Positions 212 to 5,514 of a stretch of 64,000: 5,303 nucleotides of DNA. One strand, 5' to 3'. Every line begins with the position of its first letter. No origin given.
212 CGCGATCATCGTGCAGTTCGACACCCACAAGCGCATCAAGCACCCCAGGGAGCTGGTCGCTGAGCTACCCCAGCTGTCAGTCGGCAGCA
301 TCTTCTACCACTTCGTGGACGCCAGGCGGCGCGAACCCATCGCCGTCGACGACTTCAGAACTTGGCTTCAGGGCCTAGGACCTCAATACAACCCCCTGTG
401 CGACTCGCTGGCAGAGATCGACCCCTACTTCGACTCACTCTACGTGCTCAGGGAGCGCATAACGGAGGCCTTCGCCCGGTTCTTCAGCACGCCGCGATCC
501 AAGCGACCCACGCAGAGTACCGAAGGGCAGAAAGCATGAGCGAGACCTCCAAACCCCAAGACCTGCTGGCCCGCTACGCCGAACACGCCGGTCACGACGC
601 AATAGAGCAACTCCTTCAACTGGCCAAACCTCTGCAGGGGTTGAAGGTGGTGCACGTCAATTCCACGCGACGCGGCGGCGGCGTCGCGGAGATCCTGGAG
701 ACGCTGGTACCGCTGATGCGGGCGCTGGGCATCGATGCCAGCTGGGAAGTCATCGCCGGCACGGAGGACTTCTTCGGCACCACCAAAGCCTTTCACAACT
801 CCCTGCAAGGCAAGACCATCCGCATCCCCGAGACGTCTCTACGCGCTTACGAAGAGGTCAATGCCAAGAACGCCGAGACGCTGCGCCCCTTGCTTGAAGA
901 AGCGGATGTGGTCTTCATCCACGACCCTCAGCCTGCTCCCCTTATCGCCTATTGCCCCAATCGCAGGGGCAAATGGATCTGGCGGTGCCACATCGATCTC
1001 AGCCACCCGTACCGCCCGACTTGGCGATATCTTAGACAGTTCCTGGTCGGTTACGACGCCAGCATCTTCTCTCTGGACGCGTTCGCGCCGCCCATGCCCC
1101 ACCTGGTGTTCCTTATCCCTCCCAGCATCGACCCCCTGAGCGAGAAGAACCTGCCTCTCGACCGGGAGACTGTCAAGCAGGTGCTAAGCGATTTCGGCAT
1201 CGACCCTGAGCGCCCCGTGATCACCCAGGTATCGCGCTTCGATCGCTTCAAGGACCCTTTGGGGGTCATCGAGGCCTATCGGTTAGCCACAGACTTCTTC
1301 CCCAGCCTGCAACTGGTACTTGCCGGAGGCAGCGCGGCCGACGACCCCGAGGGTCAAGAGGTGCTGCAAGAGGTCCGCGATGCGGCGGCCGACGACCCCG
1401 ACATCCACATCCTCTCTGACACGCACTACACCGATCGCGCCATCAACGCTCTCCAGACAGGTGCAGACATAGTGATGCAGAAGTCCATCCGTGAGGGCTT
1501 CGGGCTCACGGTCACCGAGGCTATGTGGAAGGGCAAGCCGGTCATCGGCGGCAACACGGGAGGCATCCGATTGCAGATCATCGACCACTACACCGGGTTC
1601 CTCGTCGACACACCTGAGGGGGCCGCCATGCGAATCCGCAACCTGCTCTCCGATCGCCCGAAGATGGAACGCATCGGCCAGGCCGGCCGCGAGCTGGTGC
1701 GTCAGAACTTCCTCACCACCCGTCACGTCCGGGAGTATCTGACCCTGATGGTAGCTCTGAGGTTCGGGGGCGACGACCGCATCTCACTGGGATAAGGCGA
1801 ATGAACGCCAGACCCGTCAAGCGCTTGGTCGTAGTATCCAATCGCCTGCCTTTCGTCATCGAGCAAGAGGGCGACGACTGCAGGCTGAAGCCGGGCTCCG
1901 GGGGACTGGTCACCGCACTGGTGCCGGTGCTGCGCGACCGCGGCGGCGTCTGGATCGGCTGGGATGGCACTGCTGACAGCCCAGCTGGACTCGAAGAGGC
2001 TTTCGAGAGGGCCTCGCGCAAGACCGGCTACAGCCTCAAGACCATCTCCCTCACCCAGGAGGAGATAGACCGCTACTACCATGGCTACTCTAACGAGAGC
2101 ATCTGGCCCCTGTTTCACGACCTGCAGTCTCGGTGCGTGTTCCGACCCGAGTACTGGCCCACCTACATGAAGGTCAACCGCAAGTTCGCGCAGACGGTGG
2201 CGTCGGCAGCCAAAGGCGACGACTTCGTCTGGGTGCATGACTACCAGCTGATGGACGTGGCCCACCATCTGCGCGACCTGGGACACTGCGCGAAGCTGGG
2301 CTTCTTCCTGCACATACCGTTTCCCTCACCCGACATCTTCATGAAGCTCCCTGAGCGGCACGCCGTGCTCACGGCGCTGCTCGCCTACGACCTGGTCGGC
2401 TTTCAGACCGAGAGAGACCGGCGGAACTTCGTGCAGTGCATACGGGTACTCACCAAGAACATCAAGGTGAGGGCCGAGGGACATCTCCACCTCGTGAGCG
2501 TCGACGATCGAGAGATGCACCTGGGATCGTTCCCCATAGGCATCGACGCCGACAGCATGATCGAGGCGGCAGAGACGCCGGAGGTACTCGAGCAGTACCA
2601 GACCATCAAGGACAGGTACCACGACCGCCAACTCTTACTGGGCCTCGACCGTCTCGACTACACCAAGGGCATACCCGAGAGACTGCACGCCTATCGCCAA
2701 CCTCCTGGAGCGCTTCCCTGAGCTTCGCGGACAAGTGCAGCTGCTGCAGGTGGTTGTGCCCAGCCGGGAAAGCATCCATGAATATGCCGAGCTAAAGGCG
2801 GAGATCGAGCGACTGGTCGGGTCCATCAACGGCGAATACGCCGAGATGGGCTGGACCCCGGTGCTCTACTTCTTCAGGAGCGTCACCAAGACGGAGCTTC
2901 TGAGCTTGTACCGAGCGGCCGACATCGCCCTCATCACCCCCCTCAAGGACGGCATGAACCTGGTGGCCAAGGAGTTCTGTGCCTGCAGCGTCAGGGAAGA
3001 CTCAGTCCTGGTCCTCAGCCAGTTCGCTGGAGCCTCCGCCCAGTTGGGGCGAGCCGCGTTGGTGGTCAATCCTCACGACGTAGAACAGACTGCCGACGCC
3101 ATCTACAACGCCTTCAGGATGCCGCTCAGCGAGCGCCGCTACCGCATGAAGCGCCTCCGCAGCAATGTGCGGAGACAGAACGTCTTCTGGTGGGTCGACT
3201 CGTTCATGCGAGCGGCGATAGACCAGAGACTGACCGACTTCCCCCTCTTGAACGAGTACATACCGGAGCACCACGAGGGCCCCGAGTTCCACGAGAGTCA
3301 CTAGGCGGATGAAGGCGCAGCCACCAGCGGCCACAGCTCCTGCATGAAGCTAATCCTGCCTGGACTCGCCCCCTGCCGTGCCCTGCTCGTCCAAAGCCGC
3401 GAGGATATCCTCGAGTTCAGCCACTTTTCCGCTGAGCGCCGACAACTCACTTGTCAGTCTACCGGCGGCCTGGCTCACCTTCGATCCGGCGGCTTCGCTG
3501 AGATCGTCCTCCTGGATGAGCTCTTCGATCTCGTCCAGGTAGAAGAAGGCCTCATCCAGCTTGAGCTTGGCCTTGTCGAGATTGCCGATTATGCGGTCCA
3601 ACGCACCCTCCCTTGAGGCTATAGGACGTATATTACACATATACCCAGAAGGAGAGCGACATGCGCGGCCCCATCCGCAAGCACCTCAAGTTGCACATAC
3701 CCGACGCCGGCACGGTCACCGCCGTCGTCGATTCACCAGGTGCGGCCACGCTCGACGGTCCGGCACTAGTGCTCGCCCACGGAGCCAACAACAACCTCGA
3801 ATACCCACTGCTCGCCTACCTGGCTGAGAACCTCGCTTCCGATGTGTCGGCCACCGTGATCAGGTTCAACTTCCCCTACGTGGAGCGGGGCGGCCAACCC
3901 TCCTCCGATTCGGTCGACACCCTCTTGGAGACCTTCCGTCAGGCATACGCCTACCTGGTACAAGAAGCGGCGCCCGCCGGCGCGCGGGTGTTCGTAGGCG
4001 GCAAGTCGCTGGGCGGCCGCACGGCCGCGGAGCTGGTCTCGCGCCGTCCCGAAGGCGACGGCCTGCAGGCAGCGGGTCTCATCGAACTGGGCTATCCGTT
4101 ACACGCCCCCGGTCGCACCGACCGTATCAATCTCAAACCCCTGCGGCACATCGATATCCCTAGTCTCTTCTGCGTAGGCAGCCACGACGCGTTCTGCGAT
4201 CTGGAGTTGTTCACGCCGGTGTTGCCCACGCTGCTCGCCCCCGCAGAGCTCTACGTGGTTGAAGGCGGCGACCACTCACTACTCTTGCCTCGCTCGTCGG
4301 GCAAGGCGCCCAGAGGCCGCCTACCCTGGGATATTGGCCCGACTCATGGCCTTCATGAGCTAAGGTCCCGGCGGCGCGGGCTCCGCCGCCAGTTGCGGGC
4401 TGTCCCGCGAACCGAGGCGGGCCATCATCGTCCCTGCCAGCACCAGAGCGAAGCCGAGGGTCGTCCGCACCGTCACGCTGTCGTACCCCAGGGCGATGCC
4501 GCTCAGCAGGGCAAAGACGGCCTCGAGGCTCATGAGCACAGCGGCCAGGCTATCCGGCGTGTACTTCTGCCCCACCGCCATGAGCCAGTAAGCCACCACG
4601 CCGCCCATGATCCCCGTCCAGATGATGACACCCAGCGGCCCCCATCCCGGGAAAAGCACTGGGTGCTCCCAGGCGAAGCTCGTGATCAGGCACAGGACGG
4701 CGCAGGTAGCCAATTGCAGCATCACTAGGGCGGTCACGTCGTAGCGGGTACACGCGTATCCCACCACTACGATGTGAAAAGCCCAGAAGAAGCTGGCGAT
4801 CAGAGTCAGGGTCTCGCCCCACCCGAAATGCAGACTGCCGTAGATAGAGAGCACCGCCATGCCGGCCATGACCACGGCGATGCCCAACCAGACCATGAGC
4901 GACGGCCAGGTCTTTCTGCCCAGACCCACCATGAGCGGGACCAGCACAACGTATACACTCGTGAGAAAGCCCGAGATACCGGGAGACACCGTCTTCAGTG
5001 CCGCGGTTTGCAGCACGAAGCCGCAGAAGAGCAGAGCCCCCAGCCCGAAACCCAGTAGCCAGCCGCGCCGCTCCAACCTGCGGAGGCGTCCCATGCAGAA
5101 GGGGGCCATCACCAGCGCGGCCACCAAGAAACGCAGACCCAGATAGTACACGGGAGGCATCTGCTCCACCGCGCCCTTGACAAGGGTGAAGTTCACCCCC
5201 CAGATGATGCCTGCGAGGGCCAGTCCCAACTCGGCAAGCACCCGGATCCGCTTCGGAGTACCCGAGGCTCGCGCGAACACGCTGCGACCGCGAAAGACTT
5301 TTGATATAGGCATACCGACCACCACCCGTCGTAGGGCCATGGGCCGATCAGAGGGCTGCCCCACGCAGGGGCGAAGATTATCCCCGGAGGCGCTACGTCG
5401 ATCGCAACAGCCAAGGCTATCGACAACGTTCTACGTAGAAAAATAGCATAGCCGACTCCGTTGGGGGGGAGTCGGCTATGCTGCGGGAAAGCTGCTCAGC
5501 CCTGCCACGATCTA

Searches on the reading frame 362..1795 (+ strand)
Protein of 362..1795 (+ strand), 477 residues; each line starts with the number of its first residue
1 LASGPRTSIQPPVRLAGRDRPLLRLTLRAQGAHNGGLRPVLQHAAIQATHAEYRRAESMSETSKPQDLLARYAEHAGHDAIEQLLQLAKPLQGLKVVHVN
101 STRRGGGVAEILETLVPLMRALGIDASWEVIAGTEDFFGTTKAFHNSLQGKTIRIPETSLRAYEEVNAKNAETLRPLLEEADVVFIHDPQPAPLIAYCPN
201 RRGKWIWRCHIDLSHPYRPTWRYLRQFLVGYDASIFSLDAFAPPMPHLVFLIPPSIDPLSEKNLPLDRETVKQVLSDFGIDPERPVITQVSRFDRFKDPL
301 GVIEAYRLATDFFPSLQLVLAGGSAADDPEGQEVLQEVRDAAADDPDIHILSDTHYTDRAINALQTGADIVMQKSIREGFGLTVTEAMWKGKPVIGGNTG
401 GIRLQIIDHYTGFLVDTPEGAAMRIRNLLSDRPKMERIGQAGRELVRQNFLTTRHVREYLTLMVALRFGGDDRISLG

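Call 8: search_protein_families(library=pfam, proteins=[window:362-1795:+], max_evalue=0.00001)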
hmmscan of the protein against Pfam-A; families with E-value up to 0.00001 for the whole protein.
window:362-1795:+ (477 aa): 4 families
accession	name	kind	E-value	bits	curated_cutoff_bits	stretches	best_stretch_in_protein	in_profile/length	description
PF21269.3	TreT_GT1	-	5.9e-57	191.8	27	1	98-242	1-143/144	Trehalose synthase, N-terminal domain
PF00534.26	Glycos_transf_1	-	1.5e-25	90.1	26.4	1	278-444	9-171/172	Glycosyl transferases group 1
PF13692.12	Glyco_trans_1_4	-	2.1e-13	51.2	27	1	285-431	2-142/142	Glycosyl transferases group 1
PF20706.3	GT4-conflict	-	3.1e-07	30.2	26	1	303-409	218-323/385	Family 4 Glycosyltransferase in conflict systems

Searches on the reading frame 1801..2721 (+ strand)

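Call 8: search_protein_families(library=pfam, proteins=[window:1801-2721:+], max_evalue=0.00001)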
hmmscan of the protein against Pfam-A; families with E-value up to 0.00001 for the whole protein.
window:1801-2721:+ (306 aa): 1 family
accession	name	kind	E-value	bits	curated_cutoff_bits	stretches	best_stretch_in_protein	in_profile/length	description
PF00982.27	Glyco_transf_20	-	3.1e-80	270.7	32.5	1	8-299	2-298/473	Glycosyltransferase family 20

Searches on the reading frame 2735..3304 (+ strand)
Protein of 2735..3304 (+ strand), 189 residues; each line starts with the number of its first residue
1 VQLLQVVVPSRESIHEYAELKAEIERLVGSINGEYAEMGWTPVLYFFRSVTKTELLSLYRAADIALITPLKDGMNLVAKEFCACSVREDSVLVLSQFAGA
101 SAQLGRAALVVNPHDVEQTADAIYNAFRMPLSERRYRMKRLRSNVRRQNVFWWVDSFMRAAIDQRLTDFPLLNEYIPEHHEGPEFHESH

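Call 8: search_protein_families(library=pfam, proteins=[window:2735-3304:+], max_evalue=0.00001)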
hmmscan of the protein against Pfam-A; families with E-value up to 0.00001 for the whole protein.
window:2735-3304:+ (189 aa): 1 family
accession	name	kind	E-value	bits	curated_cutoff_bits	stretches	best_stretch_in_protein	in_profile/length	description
PF00982.27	Glyco_transf_20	-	3.5e-52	178.1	32.5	1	2-160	312-470/473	Glycosyltransferase family 20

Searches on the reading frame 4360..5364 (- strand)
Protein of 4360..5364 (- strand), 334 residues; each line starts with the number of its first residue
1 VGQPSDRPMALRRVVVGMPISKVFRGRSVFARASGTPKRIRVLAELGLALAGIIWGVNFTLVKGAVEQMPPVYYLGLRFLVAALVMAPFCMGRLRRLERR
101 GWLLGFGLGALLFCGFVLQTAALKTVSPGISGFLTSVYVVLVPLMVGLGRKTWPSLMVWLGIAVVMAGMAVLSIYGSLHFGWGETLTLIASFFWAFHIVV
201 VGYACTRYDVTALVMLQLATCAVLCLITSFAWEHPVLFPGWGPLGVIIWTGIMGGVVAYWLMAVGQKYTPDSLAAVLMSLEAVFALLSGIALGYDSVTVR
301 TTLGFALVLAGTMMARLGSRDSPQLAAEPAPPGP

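Call 8: search_protein_families(library=pfam, proteins=[window:4360-5364:-], max_evalue=0.00001)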
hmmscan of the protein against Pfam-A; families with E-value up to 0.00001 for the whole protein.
window:4360-5364:- (334 aa): 1 family
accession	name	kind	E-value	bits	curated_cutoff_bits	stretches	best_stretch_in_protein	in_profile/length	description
PF00892.27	EamA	-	1.2e-33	116.7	28.2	2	44-173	3-134/135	EamA-like transporter family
